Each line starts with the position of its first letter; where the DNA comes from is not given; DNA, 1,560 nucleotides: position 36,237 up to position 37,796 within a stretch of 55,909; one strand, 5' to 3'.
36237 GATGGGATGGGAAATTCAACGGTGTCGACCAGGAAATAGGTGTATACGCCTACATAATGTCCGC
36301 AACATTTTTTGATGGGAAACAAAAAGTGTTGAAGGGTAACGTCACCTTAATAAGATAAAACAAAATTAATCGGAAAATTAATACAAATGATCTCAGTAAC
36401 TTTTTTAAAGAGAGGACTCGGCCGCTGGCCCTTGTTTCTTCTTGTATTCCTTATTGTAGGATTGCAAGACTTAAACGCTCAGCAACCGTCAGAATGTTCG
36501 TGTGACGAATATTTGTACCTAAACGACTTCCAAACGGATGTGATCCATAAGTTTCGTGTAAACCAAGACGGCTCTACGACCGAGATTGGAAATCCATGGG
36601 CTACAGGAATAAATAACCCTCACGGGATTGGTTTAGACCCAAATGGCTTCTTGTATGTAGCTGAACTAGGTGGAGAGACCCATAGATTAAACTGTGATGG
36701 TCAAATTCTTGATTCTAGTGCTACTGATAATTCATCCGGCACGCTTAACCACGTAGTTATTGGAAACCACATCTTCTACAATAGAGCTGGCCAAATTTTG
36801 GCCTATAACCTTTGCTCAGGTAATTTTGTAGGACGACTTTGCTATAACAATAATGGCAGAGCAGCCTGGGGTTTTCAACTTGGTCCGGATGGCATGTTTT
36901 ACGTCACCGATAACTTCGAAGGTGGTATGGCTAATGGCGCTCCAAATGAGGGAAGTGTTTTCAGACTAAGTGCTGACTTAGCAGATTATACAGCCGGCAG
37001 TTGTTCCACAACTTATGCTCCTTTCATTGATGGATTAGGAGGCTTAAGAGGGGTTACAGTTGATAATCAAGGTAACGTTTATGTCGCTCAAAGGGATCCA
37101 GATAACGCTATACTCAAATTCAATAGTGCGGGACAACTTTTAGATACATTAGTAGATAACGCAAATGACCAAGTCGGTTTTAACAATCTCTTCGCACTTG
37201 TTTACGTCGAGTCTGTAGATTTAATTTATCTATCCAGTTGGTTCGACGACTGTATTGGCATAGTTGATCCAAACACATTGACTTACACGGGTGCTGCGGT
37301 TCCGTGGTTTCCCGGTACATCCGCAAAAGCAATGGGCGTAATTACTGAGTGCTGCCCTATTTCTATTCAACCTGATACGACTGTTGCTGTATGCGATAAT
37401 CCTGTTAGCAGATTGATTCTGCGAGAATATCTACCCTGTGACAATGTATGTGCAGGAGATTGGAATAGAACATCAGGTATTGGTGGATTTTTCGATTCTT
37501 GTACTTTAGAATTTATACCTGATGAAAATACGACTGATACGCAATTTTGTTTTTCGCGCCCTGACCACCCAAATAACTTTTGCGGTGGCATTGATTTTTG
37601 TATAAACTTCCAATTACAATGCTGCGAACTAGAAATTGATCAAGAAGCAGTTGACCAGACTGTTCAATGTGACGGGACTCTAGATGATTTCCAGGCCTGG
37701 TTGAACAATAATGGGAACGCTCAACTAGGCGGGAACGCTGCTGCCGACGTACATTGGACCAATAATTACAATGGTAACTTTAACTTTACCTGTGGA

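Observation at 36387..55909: Open-ended giant ORF (at least 6,507 codons) that the supplied ORF track does not list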

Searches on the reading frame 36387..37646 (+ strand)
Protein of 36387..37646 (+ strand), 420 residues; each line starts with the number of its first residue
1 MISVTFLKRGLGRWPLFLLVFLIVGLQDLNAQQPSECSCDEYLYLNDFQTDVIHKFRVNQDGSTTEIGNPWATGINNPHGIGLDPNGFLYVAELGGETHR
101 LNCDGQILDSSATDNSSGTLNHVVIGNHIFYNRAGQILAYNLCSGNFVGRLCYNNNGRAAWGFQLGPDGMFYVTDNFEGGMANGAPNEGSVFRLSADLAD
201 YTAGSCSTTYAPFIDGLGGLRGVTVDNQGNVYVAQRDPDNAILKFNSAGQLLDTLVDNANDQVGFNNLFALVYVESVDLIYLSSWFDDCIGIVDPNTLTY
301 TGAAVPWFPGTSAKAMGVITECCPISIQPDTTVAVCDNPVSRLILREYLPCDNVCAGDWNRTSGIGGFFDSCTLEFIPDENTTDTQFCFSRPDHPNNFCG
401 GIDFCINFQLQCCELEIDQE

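Call 8: find_homologous_proteins(query=window:36387-37646:+, max_evalue=0.001)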
Query window:36387-37646:+: 5517 candidates shared short words with the query, none scored E <= 0.001.
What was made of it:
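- Tried and rejected: Word-indexed search with the N-terminal 420 aa. It returned nothing (call 8).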

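Call 17: search_protein_families(library=pfam, proteins=[window:36387-37646:+], max_evalue=1)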
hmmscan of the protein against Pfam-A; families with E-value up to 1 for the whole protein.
window:36387-37646:+ (420 aa): 4 families
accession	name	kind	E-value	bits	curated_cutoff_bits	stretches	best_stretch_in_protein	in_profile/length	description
PF01436.27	NHL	-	3.9e-08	33.4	20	2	76-101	2-25/28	NHL repeat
PF06739.17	SBBP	-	1.3e-06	28.7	20.5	2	65-92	4-29/38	Beta-propeller repeat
PF08450.18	SGL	-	1.9e-05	24.9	26.3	1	42-110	147-219/246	SMP-30/Gluconolactonase/LRE-like region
PF24684.1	Vgb_lyase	-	0.13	11.5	50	1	40-110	149-216/290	Virginiamycin B lyase family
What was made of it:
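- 36480..37631 (+): Head domain, aa 32-415: an NHL/SBBP-like beta-propeller that starts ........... and ends in an ECCP... Cys-rich subdomain. Call 17: NHL 33.4 bits (cut-off 20), SBBP 28.7 bits (cut-off 20.5).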

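Call 36: search_protein_representatives(protein=window:36480-37631:+)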
Query: 384 residues. Proteins with E-value up to 0.001 (for the whole library): 1270; up to 1e-10: 296; up to 1e-30: 104. The best 150 are listed.
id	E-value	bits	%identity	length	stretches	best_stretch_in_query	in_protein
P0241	6.7e-91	322.0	36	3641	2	4-376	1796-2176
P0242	6.0e-86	305.7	36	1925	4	2-377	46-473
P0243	4.7e-81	289.6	34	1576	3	5-342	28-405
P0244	1.5e-79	284.7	33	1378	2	4-377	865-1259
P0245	1.4e-76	274.9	39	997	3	5-341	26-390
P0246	8.0e-74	265.8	36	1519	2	6-379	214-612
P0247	5.3e-65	236.7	38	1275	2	5-332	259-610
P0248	1.8e-64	235.0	35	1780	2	5-348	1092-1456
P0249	2.2e-63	231.4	38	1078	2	5-377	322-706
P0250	4.5e-63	230.4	36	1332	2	4-349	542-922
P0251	6.0e-61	223.4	36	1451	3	4-360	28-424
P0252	3.1e-60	221.0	35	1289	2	6-343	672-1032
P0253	3.6e-60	220.9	33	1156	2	5-382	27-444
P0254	1.6e-58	215.4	35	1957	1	3-383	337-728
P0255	3.7e-54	201.0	35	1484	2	5-377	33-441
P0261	8.1e-50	186.7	39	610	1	5-378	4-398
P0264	1.1e-48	183.0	34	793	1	4-376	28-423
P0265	1.5e-48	182.5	36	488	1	4-368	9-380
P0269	1.1e-47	179.8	38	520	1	4-378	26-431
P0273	1.6e-44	169.3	37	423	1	5-382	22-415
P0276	1.4e-43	166.2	38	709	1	5-376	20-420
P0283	5.7e-41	157.6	39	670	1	5-378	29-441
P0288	3.0e-39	151.9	37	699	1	2-377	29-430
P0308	2.1e-35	139.3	36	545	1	6-357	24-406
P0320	7.4e-33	130.9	34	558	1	4-376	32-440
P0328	2.1e-32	129.4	34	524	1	68-383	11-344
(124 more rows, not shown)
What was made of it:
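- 36480..37631 (+): Call 36: 1,270 cluster representatives at E<=1e-3 and 104 at E<=1e-30, aligned over query residues ~4-380 at about 35% identity.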

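Call 38: predict_structure(protein=window:36480-37631:+)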
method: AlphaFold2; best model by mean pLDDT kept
length: 384 residues; sequences in the alignment: 1
mean_pLDDT: 37.0   pTM: 0.27
mean pLDDT of the five models: 37.0, 33.3, 32.6, 30.2, 29.1
residues with pLDDT >= 90: 0; 70-90: 0; 50-70: 40; < 50: 344
segments of 3 or more residues with pLDDT < 50: 1-11, 14-21, 29-31, 38-59, 61-66, 79-94, 103-105, 113-118, 120-384
pLDDT, mean of each block of 10 residues (from residue 1): 34 46 53 51 41 43 47 51 36 52 52 50 38 35 34 31 29 27 27 33 32 38 40 33 34 34 33 30 26 28 26 24 26 31 43 45 36 40 29
secondary structure, 60 per line:
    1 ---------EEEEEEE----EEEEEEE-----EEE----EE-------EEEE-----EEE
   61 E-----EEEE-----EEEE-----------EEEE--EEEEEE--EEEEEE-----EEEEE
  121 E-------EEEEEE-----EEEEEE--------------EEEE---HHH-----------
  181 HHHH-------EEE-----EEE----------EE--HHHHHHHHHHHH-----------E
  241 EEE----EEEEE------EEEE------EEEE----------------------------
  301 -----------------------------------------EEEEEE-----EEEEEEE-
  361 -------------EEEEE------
elements in order: E10-16 E21-27 E33-35 E49-52 E58-61 E67-70 E76-79 E91-94 E97-102 E105-110 E116-121 E129-134 E140-145 E160-163 H181-184 E192-194 E200-202 H217-228 E240-243 E248-252 E259-262 E269-272 E342-347 E353-359 E374-378
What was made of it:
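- On NHL / SBBP beta-propeller repeats (PF01436, PF06739): Only 2 repeats were detected, and the single-sequence AF2 model failed (pLDDT 37, call 38).
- The head-domain model failed (pLDDT 37, call 38), so the propeller rests on weak repeat hits.
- Tried and rejected: It failed (pLDDT 37, call 38), so no fold search was made.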

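Call 42: search_protein_families(library=pfam, proteins=[P0242, P0243, P0245, P0246, P0249, P0253, P0264, P0273, P0269], max_evalue=0.001)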
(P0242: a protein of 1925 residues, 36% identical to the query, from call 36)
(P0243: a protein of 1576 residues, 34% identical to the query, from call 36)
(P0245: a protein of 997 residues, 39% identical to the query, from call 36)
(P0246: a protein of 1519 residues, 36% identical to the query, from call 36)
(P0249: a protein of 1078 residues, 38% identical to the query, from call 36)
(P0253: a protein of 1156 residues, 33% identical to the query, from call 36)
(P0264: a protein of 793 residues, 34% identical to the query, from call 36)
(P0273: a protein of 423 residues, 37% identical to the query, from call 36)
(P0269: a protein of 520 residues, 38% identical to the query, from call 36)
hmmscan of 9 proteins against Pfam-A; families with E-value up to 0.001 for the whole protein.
P0242 (1925 aa): 3 families
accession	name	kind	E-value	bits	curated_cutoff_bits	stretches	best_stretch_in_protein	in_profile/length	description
PF06739.17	SBBP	-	9.5e-12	45.1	20.5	0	726-741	14-29/38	Beta-propeller repeat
PF01436.27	NHL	-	0.00039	20.8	20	0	725-743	2-20/28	NHL repeat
PF23759.1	GBD_T9SS_assoc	-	0.0006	20.5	27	0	1145-1172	80-107/116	Galactose binding domain-like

P0243 (1576 aa): 1 family
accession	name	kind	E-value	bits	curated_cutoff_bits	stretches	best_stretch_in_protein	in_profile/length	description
PF06739.17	SBBP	-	4.6e-13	49.3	20.5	1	576-605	4-29/38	Beta-propeller repeat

P0245 (997 aa): 1 family
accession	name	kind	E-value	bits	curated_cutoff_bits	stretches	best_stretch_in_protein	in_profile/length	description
PF06739.17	SBBP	-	1.1e-07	32.1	20.5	0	74-90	13-29/38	Beta-propeller repeat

P0246 (1519 aa): 2 families
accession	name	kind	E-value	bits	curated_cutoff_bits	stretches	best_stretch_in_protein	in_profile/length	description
PF20009.4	GEVED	-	1.6e-15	58.1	24.4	1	1415-1498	1-77/78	GEVED domain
PF06739.17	SBBP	-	1.9e-05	24.9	20.5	0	774-789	14-29/38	Beta-propeller repeat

P0249 (1078 aa): 3 families
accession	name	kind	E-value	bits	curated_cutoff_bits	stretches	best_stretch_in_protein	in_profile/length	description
PF01436.27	NHL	-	6.1e-08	32.8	20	0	368-385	2-19/28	NHL repeat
PF00801.26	PKD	-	0.0005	20.4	23.5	1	242-304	6-68/80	PKD domain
PF06977.17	SdiA-regulated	-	0.00053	19.7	21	0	503-535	209-241/249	SdiA-regulated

P0253 (1156 aa): 1 family
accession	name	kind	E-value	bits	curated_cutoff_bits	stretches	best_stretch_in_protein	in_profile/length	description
PF13573.12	SprB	-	1.4e-05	25.1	28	1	1080-1100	16-36/37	SprB repeat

P0264 (793 aa): 3 families
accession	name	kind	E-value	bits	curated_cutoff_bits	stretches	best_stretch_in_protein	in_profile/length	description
PF21471.3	Reelin_subrepeat-B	-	3.3e-08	33.8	27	0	720-740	55-75/127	Reelin subrepeat B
PF03174.19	CHB_HEX_C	-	3e-06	27.5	23.6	0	633-670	34-70/76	Chitobiase/beta-hexosaminidase C-terminal domain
PF11441.14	MxiM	-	0.00077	20.2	25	0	442-470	31-58/115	Pilot protein MxiM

P0273 (423 aa): 1 family
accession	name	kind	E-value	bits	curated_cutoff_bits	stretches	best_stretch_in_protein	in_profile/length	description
PF08450.18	SGL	-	1.2e-05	25.5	26.3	1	27-108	146-223/246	SMP-30/Gluconolactonase/LRE-like region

P0269 (520 aa): 2 families
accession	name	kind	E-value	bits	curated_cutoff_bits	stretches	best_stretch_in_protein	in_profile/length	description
PF13573.12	SprB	-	2.1e-07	30.9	28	1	441-470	7-37/37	SprB repeat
PF01436.27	NHL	-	1.5e-05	25.2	20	0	174-195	1-21/28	NHL repeat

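Call 60: search_protein_families(library=ncbifam, proteins=[P0273, P0265, P0269, P0308, P0320, P0261, P0283, P0328, P0276, P0288], max_evalue=0.01)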
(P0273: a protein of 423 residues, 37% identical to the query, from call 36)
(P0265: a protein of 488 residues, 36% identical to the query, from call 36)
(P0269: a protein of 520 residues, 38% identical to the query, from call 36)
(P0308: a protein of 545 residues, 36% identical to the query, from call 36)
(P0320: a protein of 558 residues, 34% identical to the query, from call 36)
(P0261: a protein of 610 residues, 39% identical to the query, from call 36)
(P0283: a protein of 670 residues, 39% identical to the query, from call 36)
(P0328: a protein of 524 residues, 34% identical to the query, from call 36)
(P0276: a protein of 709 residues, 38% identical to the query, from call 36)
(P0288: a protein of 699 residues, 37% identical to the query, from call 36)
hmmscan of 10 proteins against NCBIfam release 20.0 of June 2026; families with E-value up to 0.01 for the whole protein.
P0273 (423 aa): 1 family
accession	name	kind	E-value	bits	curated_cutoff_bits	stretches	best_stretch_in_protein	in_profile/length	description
NF035926.1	scyF_NHL_VPEP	equivalog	9.9e-10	38.1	350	2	213-293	154-229/376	scytonemin biosynthesis PEP-CTERM protein ScyF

P0265 (488 aa): 1 family
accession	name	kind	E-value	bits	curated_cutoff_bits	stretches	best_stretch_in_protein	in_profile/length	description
NF033206.1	ScyE_fam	subfamily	4.5e-07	29.7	80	1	142-224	210-290/333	ScyD/ScyE family protein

P0269 (520 aa): 2 families
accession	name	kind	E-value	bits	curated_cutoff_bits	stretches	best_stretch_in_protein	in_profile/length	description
NF045619.1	adhes_GNV_Cterm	subfamily_domain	0.0013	18.1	180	1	403-501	244-343/458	BapA/Bap/LapF family large adhesin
NF010602.0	PRK13998.1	equivalog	0.0097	15.3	378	0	224-280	11-64/186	K(+)-transporting ATPase subunit C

P0308 (545 aa): 1 family
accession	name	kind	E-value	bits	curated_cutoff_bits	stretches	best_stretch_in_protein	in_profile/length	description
NF033206.1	ScyE_fam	subfamily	0.0012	18.5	80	0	206-258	195-244/333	ScyD/ScyE family protein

P0320 (558 aa): 1 family
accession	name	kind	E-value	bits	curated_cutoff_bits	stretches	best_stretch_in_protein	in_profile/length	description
NF040485.1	ZirU_fam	subfamily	2.7e-07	30.9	100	1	466-505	159-198/210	ZirU family protein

P0261 (610 aa): 1 family
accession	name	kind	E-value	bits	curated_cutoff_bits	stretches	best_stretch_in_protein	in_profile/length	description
NF035926.1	scyF_NHL_VPEP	equivalog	0.0002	20.7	350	0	202-286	49-136/376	scytonemin biosynthesis PEP-CTERM protein ScyF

P0283 (670 aa): 1 family
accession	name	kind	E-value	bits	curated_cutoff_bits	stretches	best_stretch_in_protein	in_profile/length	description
NF040485.1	ZirU_fam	subfamily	1.3e-05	25.4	100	1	472-521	161-209/210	ZirU family protein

P0328 (524 aa): 2 families
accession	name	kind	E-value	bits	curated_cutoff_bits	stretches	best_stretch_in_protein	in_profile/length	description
NF035926.1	scyF_NHL_VPEP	equivalog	0.0014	17.8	350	1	138-217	155-230/376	scytonemin biosynthesis PEP-CTERM protein ScyF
TIGR02276.1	beta_rpt_yvtn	repeat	0.0078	16.2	27.85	0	199-218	5-24/42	beta-propeller repeat protein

P0276 (709 aa): 0 families

P0288 (699 aa): 1 family
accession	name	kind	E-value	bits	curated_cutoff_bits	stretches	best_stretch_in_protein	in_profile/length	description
TIGR01451.2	B_ant_repeat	repeat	5.9e-08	32.6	24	1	537-574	8-45/53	DUF11 type repeat protein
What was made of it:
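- No NCBIfam model matched these tails (call 60).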
